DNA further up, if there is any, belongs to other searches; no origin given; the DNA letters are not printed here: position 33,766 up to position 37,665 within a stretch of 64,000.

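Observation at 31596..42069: DptFGH-like restriction trio bracketed by dcm and vsr, with no phosphorothioation genes in 64 kb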

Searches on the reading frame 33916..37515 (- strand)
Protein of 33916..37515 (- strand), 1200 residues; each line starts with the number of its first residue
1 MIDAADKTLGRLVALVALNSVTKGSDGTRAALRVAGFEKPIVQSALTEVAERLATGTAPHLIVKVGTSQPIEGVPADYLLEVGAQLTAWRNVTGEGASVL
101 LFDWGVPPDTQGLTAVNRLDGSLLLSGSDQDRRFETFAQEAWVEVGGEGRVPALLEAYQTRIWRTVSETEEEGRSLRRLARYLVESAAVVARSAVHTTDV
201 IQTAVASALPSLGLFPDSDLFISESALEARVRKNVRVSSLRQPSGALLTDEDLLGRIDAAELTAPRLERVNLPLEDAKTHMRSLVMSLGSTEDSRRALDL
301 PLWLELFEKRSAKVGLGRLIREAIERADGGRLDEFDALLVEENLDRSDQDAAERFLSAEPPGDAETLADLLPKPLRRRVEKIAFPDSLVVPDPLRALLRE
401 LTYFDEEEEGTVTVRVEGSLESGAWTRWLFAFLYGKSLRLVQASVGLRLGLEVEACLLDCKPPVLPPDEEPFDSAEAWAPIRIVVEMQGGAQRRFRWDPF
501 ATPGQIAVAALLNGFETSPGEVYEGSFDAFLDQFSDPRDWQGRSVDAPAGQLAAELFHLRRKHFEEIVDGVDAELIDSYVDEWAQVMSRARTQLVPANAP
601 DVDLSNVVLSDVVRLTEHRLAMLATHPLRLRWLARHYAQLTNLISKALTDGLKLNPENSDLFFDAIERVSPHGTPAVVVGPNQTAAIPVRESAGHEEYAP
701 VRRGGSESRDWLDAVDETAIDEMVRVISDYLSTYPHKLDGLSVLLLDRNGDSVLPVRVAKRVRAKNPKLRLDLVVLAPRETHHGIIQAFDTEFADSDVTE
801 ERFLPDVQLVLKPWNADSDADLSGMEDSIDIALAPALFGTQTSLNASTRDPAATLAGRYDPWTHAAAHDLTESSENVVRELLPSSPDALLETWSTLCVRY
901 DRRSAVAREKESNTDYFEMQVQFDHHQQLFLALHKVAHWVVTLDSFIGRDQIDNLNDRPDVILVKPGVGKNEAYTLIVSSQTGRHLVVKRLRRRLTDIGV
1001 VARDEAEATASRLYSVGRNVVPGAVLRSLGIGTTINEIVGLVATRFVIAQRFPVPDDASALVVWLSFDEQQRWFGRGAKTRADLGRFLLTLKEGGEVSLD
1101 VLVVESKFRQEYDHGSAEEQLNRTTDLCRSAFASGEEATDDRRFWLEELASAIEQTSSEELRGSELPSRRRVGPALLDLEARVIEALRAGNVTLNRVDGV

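Call 73: predict_structure(alignment_id=A3)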
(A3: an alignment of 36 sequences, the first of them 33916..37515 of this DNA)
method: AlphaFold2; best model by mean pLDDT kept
length: 1200 residues; sequences in the alignment: 36
mean_pLDDT: 83.6   pTM: 0.65
mean pLDDT of the five models: 83.6, 83.0, 81.6, 80.9, 80.1
residues with pLDDT >= 90: 414; 70-90: 638; 50-70: 128; < 50: 20
segments of 3 or more residues with pLDDT < 50: 25-27, 309-313, 870-873
pLDDT, mean of each block of 10 residues (from residue 1): 86 89 61 86 90 71 85 85 75 63 69 70 78 92 90 93 82 74 94 88 94 92 84 89 76 81 85 90 80 88 77 65 85 88 71 81 81 80 66 92 82 83 90 96 89 93 87 88 80 83 92 90 92 91 81 96 91 94 96 83 93 92 95 94 94 87 85 86 85 90 77 71 86 83 88 89 86 92 90 64 75 83 84 81 77 68 70 50 75 91 77 82 73 88 77 72 71 76 83 85 90 88 72 76 91 90 90 71 94 89 84 76 93 91 92 83 87 85 88 94
secondary structure, 60 per line:
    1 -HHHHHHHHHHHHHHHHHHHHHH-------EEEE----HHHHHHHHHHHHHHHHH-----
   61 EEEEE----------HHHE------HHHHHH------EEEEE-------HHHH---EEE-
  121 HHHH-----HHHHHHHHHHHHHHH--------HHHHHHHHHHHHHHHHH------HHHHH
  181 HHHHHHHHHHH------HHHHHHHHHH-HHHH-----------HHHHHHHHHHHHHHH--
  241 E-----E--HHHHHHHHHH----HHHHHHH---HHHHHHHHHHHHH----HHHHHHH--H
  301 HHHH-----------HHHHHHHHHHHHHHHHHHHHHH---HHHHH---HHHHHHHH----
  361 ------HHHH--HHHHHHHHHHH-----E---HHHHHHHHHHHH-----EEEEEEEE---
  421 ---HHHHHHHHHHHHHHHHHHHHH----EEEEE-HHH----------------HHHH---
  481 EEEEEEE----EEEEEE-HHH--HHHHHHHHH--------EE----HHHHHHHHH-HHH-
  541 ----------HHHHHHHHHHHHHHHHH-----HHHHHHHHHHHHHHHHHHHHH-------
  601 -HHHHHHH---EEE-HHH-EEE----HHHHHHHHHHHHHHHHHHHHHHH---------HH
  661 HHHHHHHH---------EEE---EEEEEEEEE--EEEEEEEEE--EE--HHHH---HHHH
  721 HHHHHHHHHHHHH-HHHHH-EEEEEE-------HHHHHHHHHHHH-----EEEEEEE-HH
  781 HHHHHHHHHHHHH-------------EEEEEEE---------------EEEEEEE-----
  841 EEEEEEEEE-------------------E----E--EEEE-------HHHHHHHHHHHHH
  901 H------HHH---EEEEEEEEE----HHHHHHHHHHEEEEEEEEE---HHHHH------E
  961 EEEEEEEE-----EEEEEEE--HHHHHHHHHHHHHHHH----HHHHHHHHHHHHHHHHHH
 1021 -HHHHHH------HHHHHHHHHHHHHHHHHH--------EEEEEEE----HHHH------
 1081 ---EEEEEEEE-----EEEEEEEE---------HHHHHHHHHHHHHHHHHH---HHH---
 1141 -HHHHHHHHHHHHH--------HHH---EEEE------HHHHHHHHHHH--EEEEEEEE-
elements in order (helices of 4 or more, strands of 3 or more residues): H2-23 E31-34 H39-55 E61-65 H86-91 E98-102 H110-113 E117-119 H121-124 H130-144 H153-169 H176-191 H198-207 H209-212 H224-238 H250-259 H264-270 H274-286 H291-297 H300-304 H316-337 H341-345 H349-356 H367-370 H373-383 H393-404 E410-417 H424-444 E449-453 H474-477 E481-487 E492-497 H504-512 H527-535 H551-567 H573-593 H602-608 E612-614 E620-622 H627-649 H659-668 E678-680 E684-692 E695-703 H710-713 H717-733 H735-739 E741-746 H754-765 E771-777 H779-793 E807-813 E829-835 E841-849 E877-880 H888-901 E914-922 H927-936 E937-945 H949-953 E960-968 E974-980 H983-998 H1003-1020 H1022-1027 H1034-1051 E1060-1066 H1071-1074 E1084-1091 E1097-1104 H1114-1131 H1142-1154 E1169-1172 H1179-1189 E1192-1199

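Call 75: fold_search(model_id=the predicted structure, library=pdb)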
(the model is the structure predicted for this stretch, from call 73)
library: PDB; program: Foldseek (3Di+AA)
matches with E <= 10: 622; with E <= 0.001: 0
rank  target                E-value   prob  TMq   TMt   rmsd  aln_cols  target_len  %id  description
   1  6kjg_A                8.1e-03  0.89  0.10  0.26  18.6       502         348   10  Crystal structure of PsoF (released 2019-09-18)
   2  6d6y                  1.2e-02  0.66  0.09  0.18  25.6       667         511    8  AprA Methyltransferase 2 - GNAT didomain in complex with SAH (released 2018-05-09)
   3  9u47_A                1.4e-02  0.99  0.11  0.38  19.7       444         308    8  Cryo-EM structure of spMETTL16 in complex with U6 snRNA_delta17 (released 2025-08-06)
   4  5mgz_A                1.4e-02  0.97  0.09  0.34  13.0       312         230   11  Streptomyces Spheroides NovO (8-demethylnovbiocic acid methyltransferase) with SAH (released 2017-01-18)
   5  6fn6_A                1.7e-02  0.99  0.10  0.11  26.1       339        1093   10  Modifying region (DH-ER-KR) of an insect fatty acid synthase (FAS) (released 2019-03-13)
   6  1jqe_A                2.1e-02  0.97  0.08  0.27  13.7       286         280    7  Crystal Structure Analysis of Human Histamine Methyltransferase (Ile105 Polymorphic Variant) Complexed with AdoHcy and (released 2002-08-06)
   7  2eg5_E                2.1e-02  0.97  0.10  0.29  19.7       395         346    9  The structure of xanthosine methyltransferase (released 2007-05-01)
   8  3vyw_A                2.1e-02  0.90  0.10  0.31  20.6       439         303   10  Crystal structure of MNMC2 from Aquifex Aeolicus (released 2012-10-17)
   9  5zu0_A                2.1e-02  0.93  0.10  0.26  16.6       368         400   11  Proteobacterial origin of protein arginine methylation and regulation of Complex I assembly by MidA (released 2018-08-22)
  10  5ztz_A                2.1e-02  0.89  0.10  0.25  17.6       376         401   10  Proteobacterial origin of protein arginine methylation and regulation of Complex I assembly by MidA (released 2018-08-22)
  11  1jqd_A                2.3e-02  0.98  0.09  0.29  13.0       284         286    8  Crystal Structure Analysis of Human Histamine Methyltransferase (Thr105 Polymorphic Variant) Complexed with AdoHcy and (released 2002-08-06)
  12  2aou_B                2.5e-02  0.95  0.08  0.26  13.4       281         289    6  Histamine Methyltransferase Complexed with the Antimalarial Drug Amodiaquine (released 2005-09-13)
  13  1jqd_B                3.3e-02  0.96  0.08  0.27  13.6       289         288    7  Crystal Structure Analysis of Human Histamine Methyltransferase (Thr105 Polymorphic Variant) Complexed with AdoHcy and (released 2002-08-06)
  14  7oas                  3.7e-02  1.00  0.11  0.50  13.7       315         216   11  Structural basis for targeted p97 remodeling by ASPL as prerequisite for p97 trimethylation by METTL21D (released 2022-08-03)
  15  4g67                  4.1e-02  0.94  0.11  0.28  14.5       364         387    5  Crystal structure of a COG1565 superfamily member and likely methyl transferase from Burkholderia thailandensis bound to (released 2012-08-01)
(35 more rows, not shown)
